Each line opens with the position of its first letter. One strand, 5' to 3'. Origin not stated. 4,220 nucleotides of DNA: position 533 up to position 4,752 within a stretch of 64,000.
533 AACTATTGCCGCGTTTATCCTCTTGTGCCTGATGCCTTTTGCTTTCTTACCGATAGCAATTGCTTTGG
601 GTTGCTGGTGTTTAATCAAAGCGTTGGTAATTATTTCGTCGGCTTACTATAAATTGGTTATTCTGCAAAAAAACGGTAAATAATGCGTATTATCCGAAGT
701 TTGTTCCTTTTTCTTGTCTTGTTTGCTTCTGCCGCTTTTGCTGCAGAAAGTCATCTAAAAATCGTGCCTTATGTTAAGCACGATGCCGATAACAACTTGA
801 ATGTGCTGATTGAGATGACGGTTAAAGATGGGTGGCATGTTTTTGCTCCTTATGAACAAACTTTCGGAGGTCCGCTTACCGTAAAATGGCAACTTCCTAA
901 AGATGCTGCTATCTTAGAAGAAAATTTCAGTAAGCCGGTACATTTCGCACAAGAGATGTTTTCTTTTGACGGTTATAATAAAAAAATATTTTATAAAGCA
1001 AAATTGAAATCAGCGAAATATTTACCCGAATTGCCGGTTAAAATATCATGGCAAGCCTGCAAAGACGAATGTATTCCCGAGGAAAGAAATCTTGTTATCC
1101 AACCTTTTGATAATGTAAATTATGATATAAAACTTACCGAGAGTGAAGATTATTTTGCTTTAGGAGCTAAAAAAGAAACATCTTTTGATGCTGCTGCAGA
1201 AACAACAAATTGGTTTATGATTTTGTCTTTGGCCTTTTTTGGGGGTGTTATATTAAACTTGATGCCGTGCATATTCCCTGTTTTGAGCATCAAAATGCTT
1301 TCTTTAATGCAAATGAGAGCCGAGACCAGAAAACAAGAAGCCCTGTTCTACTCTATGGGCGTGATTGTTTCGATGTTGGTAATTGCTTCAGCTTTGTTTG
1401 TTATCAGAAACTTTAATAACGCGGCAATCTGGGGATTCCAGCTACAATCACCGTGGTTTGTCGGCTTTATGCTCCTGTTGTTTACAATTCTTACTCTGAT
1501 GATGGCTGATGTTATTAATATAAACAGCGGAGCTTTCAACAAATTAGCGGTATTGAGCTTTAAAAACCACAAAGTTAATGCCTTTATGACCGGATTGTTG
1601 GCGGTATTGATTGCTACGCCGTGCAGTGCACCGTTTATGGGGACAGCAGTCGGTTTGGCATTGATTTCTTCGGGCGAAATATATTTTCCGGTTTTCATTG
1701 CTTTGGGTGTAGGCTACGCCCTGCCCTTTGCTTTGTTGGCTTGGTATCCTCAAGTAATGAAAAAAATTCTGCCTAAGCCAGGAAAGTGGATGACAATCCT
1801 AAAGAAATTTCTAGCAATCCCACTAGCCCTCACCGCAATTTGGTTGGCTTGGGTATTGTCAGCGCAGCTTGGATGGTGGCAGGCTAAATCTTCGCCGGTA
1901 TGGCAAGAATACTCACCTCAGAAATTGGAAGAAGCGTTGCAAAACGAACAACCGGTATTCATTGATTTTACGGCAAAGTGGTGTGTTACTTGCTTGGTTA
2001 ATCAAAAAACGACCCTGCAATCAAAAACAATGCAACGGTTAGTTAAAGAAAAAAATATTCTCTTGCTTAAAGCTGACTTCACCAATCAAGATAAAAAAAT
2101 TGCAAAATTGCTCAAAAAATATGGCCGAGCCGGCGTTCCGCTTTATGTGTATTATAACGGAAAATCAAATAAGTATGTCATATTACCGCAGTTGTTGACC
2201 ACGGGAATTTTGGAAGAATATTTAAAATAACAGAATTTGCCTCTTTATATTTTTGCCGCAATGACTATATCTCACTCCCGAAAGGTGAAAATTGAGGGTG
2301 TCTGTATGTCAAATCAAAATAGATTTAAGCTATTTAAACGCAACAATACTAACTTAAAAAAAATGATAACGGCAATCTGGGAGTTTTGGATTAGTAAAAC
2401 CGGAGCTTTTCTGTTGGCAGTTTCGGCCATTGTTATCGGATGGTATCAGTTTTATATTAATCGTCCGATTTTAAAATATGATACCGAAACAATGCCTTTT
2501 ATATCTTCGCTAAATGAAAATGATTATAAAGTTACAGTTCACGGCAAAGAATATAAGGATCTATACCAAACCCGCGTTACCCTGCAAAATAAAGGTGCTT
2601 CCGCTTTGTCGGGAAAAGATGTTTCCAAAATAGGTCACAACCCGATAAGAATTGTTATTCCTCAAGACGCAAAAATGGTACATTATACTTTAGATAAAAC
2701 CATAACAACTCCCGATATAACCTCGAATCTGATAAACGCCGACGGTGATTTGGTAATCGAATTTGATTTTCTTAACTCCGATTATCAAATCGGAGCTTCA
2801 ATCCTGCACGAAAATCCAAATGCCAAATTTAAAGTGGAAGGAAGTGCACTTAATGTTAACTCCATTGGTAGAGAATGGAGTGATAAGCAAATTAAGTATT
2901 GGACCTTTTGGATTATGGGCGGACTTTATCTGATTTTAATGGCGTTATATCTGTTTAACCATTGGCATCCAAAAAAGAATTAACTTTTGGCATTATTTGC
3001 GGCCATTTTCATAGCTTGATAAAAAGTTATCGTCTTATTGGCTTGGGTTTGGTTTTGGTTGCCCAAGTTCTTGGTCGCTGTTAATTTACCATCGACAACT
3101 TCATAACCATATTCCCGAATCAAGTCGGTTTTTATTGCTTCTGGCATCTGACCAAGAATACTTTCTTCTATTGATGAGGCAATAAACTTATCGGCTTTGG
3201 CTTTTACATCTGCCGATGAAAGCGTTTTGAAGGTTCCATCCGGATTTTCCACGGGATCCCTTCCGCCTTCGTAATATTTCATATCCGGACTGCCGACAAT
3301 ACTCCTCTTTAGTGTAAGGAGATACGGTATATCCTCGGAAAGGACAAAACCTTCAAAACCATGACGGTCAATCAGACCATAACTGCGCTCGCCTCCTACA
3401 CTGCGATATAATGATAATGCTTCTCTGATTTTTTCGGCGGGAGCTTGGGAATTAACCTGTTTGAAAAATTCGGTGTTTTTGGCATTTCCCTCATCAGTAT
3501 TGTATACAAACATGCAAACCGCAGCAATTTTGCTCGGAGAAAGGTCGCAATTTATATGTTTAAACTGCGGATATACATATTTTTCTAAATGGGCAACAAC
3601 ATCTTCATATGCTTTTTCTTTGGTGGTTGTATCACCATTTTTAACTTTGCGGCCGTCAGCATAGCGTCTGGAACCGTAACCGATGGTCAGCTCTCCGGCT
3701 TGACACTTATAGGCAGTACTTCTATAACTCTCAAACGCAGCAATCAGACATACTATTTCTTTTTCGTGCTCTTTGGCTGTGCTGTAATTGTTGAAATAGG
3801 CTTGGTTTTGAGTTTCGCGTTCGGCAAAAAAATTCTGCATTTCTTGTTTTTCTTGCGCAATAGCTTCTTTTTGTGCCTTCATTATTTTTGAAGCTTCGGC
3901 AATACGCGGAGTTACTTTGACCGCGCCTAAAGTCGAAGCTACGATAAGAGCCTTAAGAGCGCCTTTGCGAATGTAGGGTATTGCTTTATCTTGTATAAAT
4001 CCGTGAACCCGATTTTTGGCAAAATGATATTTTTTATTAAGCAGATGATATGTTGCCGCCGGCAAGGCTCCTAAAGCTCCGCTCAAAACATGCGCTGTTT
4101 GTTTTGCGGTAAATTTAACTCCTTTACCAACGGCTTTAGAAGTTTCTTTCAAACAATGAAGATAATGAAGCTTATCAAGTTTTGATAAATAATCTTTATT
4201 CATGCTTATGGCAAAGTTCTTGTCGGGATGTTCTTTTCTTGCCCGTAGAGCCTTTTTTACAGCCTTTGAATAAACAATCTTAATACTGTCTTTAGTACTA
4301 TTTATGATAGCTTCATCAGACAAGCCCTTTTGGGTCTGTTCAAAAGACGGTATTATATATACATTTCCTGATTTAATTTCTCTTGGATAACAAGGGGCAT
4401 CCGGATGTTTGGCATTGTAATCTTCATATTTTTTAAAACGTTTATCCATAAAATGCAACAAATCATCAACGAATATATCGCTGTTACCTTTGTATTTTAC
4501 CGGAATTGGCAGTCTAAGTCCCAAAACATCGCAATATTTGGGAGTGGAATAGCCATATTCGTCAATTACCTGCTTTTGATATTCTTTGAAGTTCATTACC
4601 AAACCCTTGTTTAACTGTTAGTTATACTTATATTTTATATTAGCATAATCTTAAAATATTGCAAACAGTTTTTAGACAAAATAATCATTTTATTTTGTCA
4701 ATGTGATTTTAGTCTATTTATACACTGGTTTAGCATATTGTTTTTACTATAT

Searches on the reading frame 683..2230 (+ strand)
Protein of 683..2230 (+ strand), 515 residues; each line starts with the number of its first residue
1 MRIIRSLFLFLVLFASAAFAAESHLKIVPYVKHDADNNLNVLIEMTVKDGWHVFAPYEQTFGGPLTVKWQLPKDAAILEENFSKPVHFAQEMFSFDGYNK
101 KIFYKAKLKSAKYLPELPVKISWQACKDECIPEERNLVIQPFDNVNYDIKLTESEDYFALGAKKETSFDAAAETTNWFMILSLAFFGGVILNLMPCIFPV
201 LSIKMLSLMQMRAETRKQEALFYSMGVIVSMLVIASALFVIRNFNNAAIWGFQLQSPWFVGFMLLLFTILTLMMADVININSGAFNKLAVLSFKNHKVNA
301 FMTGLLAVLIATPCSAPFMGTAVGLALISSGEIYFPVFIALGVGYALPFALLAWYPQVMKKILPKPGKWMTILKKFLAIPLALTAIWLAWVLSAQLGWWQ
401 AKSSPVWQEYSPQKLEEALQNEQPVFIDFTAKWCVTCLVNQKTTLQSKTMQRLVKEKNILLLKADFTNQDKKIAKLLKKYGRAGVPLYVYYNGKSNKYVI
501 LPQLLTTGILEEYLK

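Call 68: search_protein_families(library=pfam, max_evalue=0.00001, proteins=[window:683-2230:+])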
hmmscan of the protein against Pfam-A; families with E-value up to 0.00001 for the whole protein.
window:683-2230:+ (515 aa): 3 families
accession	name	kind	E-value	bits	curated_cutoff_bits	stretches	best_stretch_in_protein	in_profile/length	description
PF13899.12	Thioredoxin_7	-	4e-18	65.8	27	1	407-492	2-82/83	Thioredoxin-like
PF02683.22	DsbD_TM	-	2e-16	60.4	27.1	1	180-389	3-215/219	Cytochrome C biogenesis protein transmembrane domain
PF11412.14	DsbD_N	-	1.6e-09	38.3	25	1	35-137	16-114/119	Thiol:disulfide interchange protein DsbD, N-terminal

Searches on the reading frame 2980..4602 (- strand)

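Call 68: search_protein_families(library=pfam, max_evalue=0.00001, proteins=[window:2980-4602:-])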
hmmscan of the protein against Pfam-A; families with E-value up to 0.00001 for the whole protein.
window:2980-4602:- (540 aa): 1 family
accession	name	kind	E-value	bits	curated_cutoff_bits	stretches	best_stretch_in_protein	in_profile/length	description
PF00959.24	Phage_lysozyme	-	2.3e-19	70.4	22.3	1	289-414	2-122/125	Phage lysozyme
